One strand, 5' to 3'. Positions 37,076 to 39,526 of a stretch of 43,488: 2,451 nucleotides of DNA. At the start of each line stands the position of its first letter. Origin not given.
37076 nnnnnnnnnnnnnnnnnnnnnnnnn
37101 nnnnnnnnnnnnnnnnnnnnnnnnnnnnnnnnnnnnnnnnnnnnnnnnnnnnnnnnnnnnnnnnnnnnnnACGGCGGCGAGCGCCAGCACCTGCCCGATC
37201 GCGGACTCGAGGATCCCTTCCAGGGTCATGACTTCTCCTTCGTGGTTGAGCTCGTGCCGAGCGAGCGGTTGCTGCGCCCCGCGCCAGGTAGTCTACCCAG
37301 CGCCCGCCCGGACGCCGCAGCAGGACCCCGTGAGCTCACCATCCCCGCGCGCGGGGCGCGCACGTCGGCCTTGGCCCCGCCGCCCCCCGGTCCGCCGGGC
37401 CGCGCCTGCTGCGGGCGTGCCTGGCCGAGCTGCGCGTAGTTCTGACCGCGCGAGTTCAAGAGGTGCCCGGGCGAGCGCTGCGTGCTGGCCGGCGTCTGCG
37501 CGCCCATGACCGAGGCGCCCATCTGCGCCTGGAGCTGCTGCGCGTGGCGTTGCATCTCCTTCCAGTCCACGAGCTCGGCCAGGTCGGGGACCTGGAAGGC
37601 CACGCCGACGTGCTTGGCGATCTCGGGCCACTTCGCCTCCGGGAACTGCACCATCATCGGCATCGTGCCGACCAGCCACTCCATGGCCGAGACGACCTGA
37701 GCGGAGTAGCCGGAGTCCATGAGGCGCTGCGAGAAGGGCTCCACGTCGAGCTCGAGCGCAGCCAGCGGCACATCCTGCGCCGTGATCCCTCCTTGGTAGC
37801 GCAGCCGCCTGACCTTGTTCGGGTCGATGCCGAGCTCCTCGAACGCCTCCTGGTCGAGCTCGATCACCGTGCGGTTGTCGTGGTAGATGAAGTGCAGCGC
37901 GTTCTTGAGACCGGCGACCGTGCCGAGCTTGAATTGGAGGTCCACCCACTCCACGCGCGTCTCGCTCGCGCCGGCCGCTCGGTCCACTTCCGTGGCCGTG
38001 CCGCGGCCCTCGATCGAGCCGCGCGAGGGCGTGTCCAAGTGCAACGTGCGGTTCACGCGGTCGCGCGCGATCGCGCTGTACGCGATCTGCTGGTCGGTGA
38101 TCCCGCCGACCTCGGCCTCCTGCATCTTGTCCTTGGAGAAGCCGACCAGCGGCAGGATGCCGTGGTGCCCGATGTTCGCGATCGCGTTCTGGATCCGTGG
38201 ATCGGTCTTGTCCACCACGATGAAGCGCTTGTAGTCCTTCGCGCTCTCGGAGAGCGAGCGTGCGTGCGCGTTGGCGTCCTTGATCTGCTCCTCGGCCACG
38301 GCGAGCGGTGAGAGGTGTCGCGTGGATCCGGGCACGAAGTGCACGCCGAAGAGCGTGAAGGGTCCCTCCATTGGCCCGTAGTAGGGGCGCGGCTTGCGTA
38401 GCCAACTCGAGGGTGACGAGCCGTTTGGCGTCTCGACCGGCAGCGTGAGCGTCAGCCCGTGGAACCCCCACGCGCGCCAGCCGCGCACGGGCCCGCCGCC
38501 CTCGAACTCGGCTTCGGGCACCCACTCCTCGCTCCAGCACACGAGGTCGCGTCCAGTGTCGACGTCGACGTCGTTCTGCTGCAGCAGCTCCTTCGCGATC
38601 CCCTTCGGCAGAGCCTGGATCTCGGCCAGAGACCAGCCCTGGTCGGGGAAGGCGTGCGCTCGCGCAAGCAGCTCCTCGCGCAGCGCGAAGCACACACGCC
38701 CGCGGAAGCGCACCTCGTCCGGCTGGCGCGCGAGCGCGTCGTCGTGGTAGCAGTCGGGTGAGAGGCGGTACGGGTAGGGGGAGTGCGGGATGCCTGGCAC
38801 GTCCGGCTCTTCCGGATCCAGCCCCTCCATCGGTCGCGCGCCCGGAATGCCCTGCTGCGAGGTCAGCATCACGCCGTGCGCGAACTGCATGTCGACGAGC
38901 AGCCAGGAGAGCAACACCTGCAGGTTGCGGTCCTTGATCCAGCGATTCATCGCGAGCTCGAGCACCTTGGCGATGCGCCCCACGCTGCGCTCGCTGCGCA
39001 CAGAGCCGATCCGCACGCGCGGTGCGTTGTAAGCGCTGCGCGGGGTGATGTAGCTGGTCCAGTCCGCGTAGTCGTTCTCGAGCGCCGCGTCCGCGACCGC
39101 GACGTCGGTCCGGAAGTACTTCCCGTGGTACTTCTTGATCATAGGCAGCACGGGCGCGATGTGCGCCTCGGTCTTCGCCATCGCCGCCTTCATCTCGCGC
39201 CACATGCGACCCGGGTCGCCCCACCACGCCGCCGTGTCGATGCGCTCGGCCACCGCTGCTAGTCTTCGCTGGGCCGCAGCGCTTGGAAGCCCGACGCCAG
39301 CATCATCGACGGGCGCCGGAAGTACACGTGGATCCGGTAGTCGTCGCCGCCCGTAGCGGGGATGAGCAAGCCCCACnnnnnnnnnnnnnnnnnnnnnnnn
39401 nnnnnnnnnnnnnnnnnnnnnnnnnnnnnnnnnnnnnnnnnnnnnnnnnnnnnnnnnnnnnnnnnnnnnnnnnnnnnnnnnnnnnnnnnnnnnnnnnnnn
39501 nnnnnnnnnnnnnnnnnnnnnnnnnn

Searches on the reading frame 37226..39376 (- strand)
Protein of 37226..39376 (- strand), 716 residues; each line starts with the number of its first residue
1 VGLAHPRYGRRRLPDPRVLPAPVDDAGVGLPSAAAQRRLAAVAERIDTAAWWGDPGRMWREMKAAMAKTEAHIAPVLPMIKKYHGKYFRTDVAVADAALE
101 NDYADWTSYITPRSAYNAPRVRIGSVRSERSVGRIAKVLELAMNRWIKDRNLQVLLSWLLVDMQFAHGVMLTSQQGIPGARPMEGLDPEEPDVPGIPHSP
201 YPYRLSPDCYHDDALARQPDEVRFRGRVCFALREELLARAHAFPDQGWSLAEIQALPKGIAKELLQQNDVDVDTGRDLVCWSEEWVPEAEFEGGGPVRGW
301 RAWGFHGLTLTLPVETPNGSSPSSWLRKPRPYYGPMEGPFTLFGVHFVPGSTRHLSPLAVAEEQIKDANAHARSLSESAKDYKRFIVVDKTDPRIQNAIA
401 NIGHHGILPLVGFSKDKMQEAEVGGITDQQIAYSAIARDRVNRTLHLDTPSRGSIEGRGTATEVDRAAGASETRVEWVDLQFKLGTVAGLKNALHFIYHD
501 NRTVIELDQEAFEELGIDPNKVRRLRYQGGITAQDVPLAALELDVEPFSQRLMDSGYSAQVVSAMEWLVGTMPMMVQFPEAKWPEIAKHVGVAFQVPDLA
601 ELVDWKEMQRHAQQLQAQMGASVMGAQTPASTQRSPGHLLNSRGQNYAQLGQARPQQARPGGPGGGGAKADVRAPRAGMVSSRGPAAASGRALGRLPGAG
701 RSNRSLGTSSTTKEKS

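Call 13: search_protein_families(library=phrogs, proteins=[window:37226-39376:-], max_evalue=0.01)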
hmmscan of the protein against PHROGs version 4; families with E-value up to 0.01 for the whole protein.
window:37226-39376:- (716 aa): 0 families

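Call 14: search_protein_families(library=pfam, proteins=[window:37226-39376:-], max_evalue=0.01)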
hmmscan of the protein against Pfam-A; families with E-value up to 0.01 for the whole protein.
window:37226-39376:- (716 aa): 0 families

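Call 49: search_dna_similar(query=window:37226-39376:-, collection=phages, mode=protein, max_rows=12, max_evalue=0.001)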
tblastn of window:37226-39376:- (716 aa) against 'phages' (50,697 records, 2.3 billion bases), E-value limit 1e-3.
No match.

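Call 88: search_solved_structures(query=window:37226-39376:-, max_evalue=1)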
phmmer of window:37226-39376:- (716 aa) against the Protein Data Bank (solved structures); distinct sequences matched with E-value up to 1: 0.
